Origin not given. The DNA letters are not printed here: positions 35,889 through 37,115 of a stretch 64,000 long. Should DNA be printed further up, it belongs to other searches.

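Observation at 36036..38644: Soluble histidine kinase with an N-terminal five-cysteine cluster, in a coaX-HK-aminopeptidase-phosphoesterase operon divergent from its OmpR-type regulator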

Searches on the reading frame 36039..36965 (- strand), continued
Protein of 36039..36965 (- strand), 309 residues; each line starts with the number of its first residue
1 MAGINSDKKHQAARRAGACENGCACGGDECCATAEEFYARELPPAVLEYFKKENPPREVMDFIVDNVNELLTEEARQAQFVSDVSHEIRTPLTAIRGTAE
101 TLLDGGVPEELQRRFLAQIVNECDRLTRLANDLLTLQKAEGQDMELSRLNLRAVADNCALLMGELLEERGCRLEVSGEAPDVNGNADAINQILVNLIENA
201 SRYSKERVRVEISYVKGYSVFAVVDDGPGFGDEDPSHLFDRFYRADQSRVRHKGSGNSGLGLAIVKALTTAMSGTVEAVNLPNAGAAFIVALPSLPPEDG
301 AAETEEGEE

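Call 18: find_encoding_contigs(protein=P0098, flank=6000, max_places=1)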
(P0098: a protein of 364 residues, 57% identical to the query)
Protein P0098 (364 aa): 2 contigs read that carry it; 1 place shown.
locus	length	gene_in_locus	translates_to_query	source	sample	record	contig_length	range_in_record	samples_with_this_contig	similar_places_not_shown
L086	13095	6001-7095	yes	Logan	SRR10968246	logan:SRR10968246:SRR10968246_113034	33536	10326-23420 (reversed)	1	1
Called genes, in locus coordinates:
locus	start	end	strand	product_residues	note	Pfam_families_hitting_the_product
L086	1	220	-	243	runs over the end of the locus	PF01061:ABC2_membrane, PF03379:CcmB, PF12679:ABC2_membrane_2 (faint)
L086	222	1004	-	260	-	PF00005:ABC_tran, PF13304:AAA_21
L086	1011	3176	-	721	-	PF01578:Cytochrom_C_asm, PF16327:CcmF_C, PF05140:ResB (faint)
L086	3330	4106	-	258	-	PF03100:CcmE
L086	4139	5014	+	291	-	PF03309:Pan_kinase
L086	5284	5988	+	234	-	PF00072:Response_reg, PF00486:Trans_reg_C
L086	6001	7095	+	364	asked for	PF00512:HisKA, PF02518:HATPase_c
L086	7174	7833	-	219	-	PF02632:BioY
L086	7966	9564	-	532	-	PF13396:PLDc_N, PF00614:PLDc (weak), PF13091:PLDc_2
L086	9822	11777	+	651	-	PF01855:POR_N, PF02775:TPP_enzyme_C, PF13237:Fer4_10 (faint), PF00037:Fer4 (weak)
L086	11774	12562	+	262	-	PF01558:POR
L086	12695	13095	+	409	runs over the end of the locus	PF00501:AMP-binding, PF14535:AMP-binding_C_2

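Call 26: predict_structure(alignment_id=A1)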
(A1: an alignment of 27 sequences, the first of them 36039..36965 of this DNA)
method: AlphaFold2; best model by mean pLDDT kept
length: 309 residues; sequences in the alignment: 27
mean_pLDDT: 77.8   pTM: 0.66
mean pLDDT of the five models: 77.8, 76.4, 76.1, 75.2, 74.3
residues with pLDDT >= 90: 104; 70-90: 131; 50-70: 23; < 50: 51
segments of 3 or more residues with pLDDT < 50: 1-15, 17-28, 243-248, 250-258, 302-309
pLDDT, mean of each block of 10 residues (from residue 1): 34 42 41 70 84 87 81 75 80 92 94 92 80 75 85 95 86 96 94 90 91 97 90 68 48 46 85 91 89 87 45
secondary structure, 60 per line:
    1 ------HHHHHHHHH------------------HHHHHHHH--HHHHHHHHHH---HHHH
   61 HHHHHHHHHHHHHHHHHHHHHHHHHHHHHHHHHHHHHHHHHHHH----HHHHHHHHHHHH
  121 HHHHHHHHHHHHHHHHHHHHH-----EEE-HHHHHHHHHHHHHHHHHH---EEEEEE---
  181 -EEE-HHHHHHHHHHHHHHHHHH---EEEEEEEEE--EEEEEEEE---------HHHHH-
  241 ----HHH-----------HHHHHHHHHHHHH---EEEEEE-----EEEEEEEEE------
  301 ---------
elements in order: H7-15 H34-41 H44-53 H57-104 H109-141 E147-149 H151-168 E172-177 E182-184 H186-203 E207-215 E218-225 H235-239 H259-271 E275-280 E286-294
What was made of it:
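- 36873..36911 (-): Cys-rich leader segment C19-x3-C23-x-C25-x4-C30-C31. AF2 pLDDT is below 50 for residues 1-15 and 17-28 (call 26).
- AF2 leaves residues 1-30 at low confidence, which is typical for metal-dependent loops, and joins them through helices 34-41 and 44-53 to the long DHp helix 57-104 (call 26). AF2 gives residues 1-30 pLDDT below 50 (call 26).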

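Call 30: fold_search(model_id=the predicted structure, library=pdb)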
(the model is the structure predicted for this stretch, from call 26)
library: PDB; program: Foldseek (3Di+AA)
matches with E <= 10: 720; with E <= 0.001: 348
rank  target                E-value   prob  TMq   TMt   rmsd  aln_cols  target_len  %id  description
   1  6rh0_A                5.4e-18  1.00  0.52  0.66   5.3       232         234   27  Revisiting pH-gated conformational switch. Complex HK853-RR468 pH 5.5 (released 2020-02-19)
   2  4jav_B                8.5e-18  1.00  0.49  0.61   6.9       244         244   26  Structural basis of a rationally rewired protein-protein interface (HK853wt and RR468mutant V13P, L14I, I17M and N21V) (released 2013-09-04)
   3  6rh7_A                2.0e-17  1.00  0.51  0.64   5.6       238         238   26  Revisiting pH-gated conformational switch. Complex HK853 mutant H260A -RR468 mutant D53A pH 7.5 (released 2020-02-19)
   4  6rgz_A                2.2e-17  1.00  0.52  0.66   5.4       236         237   26  Revisiting pH-gated conformational switch. Complex HK853-RR468 pH 6.5 (released 2020-02-19)
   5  6rh0_B                2.2e-17  1.00  0.52  0.66   5.4       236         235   27  Revisiting pH-gated conformational switch. Complex HK853-RR468 pH 5.5 (released 2020-02-19)
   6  6rh8_A                2.4e-17  1.00  0.51  0.64   5.5       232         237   26  Revisiting pH-gated conformational switch. Complex HK853 mutant H260A -RR468 mutant D53A pH 5.3 (released 2020-02-19)
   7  6rfv_A                3.1e-17  1.00  0.53  0.68   5.2       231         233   26  Revisiting pH-gated conformational switch. Complex HK853-RR468 pH 7 (released 2020-02-19)
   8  4jas_A                3.4e-17  1.00  0.51  0.64   5.8       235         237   26  Structural basis of a rationally rewired protein-protein interface (HK853mutant A268V, A271G, T275M, V294T and D297E a (released 2013-09-04)
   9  9a5d_A                3.6e-17  1.00  0.65  0.34   3.8       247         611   32  Integrative model of WALK-YYCH by crosslinking MS and deep learning (released 2024-09-18)
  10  6rgy_B                4.1e-17  1.00  0.52  0.66   5.3       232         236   27  Revisiting pH-gated conformational switch. Complex HK853-RR468 pH 7.5 (released 2020-02-19)
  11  6rfv_B                6.9e-17  1.00  0.52  0.67   5.3       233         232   27  Revisiting pH-gated conformational switch. Complex HK853-RR468 pH 7 (released 2020-02-19)
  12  6azr_A                7.3e-17  1.00  0.51  0.64   5.3       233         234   27  Crystal structure of the T264A HK853cp-BeF3-RR468 complex (released 2017-12-27)
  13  5c93_A                7.7e-17  1.00  0.64  0.82   3.1       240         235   28  Histidine kinase with ATP (released 2016-07-27)
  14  5uht_A                8.2e-17  1.00  0.53  0.67   5.1       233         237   27  Structure of the Thermotoga maritima HK853-BeF3-RR468 complex at pH 5.0 (released 2017-12-27)
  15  4jav_A                9.7e-17  1.00  0.47  0.58   9.1       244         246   26  Structural basis of a rationally rewired protein-protein interface (HK853wt and RR468mutant V13P, L14I, I17M and N21V) (released 2013-09-04)
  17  4u7o_A                1.3e-16  1.00  0.64  0.83   2.7       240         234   28  Active histidine kinase bound with ATP (released 2015-09-02)
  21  4zki_A                5.5e-16  1.00  0.65  0.84   2.7       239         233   28  The crystal structure of Histidine Kinase YycG with ADP (released 2016-05-04)
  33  4u7o_B                5.6e-15  1.00  0.45  0.62   9.5       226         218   29  Active histidine kinase bound with ATP (released 2015-09-02)
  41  4i5s_B                5.7e-14  1.00  0.64  0.51   2.8       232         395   28  Structure and function of sensor histidine kinase (released 2013-03-27)
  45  4zki_B                1.0e-13  1.00  0.44  0.63   9.6       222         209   28  The crystal structure of Histidine Kinase YycG with ADP (released 2016-05-04)
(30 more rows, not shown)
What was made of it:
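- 36036..36965 (-): Soluble HisKA-class histidine kinase, 309 aa, identical to NCBI MGN0038429.1 (MAG, Coriobacteriales bacterium). The AF2 model has a DHp-CA core like HK853, WalK and CusS (calls 26, 30).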

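Call 50: search_protein_families(library=pfam, proteins=[P0027, P0098, P0009], max_evalue=10)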
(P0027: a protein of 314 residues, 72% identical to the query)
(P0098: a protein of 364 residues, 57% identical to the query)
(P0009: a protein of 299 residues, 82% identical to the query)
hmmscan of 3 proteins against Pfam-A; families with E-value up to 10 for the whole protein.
P0027 (314 aa): 4 families
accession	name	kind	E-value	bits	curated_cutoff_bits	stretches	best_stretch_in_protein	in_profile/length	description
PF02518.31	HATPase_c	-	2.5e-25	89.5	26.4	1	175-286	1-108/111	Histidine kinase-, DNA gyrase B-, and HSP90-like ATPase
PF00512.31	HisKA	-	2.5e-20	72.7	26.9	1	68-132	2-65/66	His Kinase A (phospho-acceptor) domain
PF13581.12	HATPase_c_2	-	8.3e-06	26.3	27.4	1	183-264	39-111/127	Histidine kinase-like ATPase domain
PF13589.12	HATPase_c_3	-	0.17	12.3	25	1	181-255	4-77/137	Histidine kinase-, DNA gyrase B-, and HSP90-like ATPase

P0098 (364 aa): 7 families
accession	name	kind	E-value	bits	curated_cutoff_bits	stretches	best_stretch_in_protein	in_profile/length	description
PF02518.31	HATPase_c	-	1e-26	94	26.4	1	247-359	1-109/111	Histidine kinase-, DNA gyrase B-, and HSP90-like ATPase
PF00512.31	HisKA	-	3.1e-19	69.2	26.9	1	138-202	2-65/66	His Kinase A (phospho-acceptor) domain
PF13581.12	HATPase_c_2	-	4e-05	24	27.4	1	256-336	40-111/127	Histidine kinase-like ATPase domain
PF00672.30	HAMP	-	0.03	15.1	25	1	81-123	9-50/53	HAMP domain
PF20882.2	Sos7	-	0.034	14.7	27.3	1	170-220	13-63/75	Kinetochore protein Sos7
PF19762.4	DUF6249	-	0.11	12.9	33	1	31-72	58-100/104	Domain of unknown function (DUF6249)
PF15300.11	INT_SG_DDX_CT_C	-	0.25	11.4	27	1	169-189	34-54/63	INTS6/SAGE1/DDX26B/CT45 C-terminus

P0009 (299 aa): 5 families
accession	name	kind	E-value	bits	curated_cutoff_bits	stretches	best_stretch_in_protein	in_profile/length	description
PF02518.31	HATPase_c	-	2e-21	77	26.4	1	185-294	2-109/111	Histidine kinase-, DNA gyrase B-, and HSP90-like ATPase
PF00512.31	HisKA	-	2.3e-20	72.8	26.9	1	77-141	2-65/66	His Kinase A (phospho-acceptor) domain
PF13581.12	HATPase_c_2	-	9.6e-05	22.8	27.4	1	192-270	39-110/127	Histidine kinase-like ATPase domain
PF13589.12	HATPase_c_3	-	0.12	12.9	25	1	190-263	4-80/137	Histidine kinase-, DNA gyrase B-, and HSP90-like ATPase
PF15300.11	INT_SG_DDX_CT_C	-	0.23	11.5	27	1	108-128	34-54/63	INTS6/SAGE1/DDX26B/CT45 C-terminus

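Call 63: find_encoding_contigs(protein=P0012, flank=6000, max_places=1)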
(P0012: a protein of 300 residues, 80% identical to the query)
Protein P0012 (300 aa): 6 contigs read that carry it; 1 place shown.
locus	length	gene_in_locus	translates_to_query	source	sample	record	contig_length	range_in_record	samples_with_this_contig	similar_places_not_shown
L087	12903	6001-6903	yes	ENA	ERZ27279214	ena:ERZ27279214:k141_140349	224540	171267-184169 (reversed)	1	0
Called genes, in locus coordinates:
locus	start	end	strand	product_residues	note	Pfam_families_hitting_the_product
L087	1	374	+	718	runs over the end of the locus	PF00270:DEAD (faint), PF04851:ResIII, PF13604:AAA_30 (faint), PF17757:UvrB_inter, PF27431:UvrB_3rd, PF00271:Helicase_C, PF12344:UvrB, PF02151:UVR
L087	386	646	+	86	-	-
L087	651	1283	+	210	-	PF01121:CoaE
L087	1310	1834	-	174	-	PF00583:Acetyltransf_1, PF13508:Acetyltransf_7, PF13673:Acetyltransf_10 (weak)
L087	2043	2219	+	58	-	PF04221:RelB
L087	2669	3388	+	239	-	PF23198:PDE8A_N (weak), PF00072:Response_reg, PF00486:Trans_reg_C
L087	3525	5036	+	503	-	PF01235:Na_Ala_symp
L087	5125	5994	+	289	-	PF03309:Pan_kinase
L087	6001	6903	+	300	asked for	PF00512:HisKA, PF02518:HATPase_c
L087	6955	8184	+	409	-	PF02073:Peptidase_M29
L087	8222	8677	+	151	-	PF00149:Metallophos (faint), PF12850:Metallophos_2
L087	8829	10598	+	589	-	PF00082:Peptidase_S8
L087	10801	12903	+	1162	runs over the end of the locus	PF04563:RNA_pol_Rpb2_1, PF04561:RNA_pol_Rpb2_2, PF04565:RNA_pol_Rpb2_3, PF10385:RNA_pol_Rpb2_45, PF00562:RNA_pol_Rpb2_6, PF04560:RNA_pol_Rpb2_7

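Call 64: find_encoding_contigs(protein=P0017, flank=6000, max_places=1)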
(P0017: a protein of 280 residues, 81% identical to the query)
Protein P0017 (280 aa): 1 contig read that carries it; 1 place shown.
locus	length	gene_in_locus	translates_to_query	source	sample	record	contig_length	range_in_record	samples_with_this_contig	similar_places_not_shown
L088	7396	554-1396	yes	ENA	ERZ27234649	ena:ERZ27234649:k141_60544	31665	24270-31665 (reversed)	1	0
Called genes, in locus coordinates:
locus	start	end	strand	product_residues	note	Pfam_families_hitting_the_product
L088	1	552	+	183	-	?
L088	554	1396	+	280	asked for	PF00512:HisKA, PF02518:HATPase_c, PF13581:HATPase_c_2 (weak)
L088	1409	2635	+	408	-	PF02073:Peptidase_M29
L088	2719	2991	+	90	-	PF01842:ACT, PF13740:ACT_6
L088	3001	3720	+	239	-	PF01128:IspD, PF12804:NTP_transf_3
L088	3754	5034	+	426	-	PF01943:Polysacc_synt, PF03023:MurJ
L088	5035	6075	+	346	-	PF08240:ADH_N, PF16912:Glu_dehyd_C, PF00107:ADH_zinc_N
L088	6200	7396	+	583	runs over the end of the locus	PF04122:CW_binding_2, PF01520:Amidase_3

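Call 65: find_encoding_contigs(protein=P0028, flank=6000, max_places=1)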
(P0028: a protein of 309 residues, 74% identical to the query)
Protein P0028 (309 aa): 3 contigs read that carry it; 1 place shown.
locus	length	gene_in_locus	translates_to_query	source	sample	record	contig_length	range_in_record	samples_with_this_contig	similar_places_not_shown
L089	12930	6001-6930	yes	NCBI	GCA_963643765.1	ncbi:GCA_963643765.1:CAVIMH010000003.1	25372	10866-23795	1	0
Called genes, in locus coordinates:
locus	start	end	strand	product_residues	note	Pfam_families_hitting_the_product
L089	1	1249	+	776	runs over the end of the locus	-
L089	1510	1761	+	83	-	-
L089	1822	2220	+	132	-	-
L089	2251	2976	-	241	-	PF00072:Response_reg, PF00486:Trans_reg_C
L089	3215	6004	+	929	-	PF09586:YfhO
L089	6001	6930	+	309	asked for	PF00512:HisKA, PF02518:HATPase_c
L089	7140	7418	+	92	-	PF13291:ACT_4 (faint), PF21086:ACT_PSP_2 (weak), PF01842:ACT, PF13740:ACT_6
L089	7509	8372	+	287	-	PF01128:IspD, PF12804:NTP_transf_3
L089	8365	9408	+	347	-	PF01073:3Beta_HSD (weak), PF01370:Epimerase, PF04321:RmlD_sub_bind (weak), PF05368:NmrA (faint), PF07993:NAD_binding_4 (faint), PF13460:NAD_binding_10 (faint), PF16363:GDP_Man_Dehyd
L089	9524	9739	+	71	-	PF19807:DUF6290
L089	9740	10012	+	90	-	PF05016:ParE_toxin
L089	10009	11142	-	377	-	PF04464:Glyphos_transf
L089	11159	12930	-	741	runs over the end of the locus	PF00535:Glycos_transf_2, PF10111:Glyco_tranf_2_2, PF13641:Glyco_tranf_2_3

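Call 66: find_encoding_contigs(protein=P0077, flank=6000, max_places=1)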
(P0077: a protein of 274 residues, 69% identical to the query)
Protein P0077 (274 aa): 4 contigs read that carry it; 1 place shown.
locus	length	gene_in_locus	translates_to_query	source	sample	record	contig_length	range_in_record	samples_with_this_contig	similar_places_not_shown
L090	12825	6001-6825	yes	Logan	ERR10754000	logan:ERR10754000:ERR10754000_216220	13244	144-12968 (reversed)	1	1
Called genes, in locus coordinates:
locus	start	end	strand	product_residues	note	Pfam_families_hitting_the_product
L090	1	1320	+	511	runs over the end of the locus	PF00772:DnaB, PF13481:AAA_25, PF03796:DnaB_C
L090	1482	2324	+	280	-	PF11449:ArsP_2 (weak)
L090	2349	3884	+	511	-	PF00089:Trypsin, PF13365:Trypsin_2, PF00595:PDZ (weak), PF13180:PDZ_2, PF17820:PDZ_6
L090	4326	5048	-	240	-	PF00072:Response_reg, PF00486:Trans_reg_C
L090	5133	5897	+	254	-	PF03309:Pan_kinase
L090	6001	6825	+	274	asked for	PF00512:HisKA, PF02518:HATPase_c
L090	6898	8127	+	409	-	PF02073:Peptidase_M29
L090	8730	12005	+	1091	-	PF00535:Glycos_transf_2, PF10111:Glyco_tranf_2_2, PF13641:Glyco_tranf_2_3, PF00535:Glycos_transf_2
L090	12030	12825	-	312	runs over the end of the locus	?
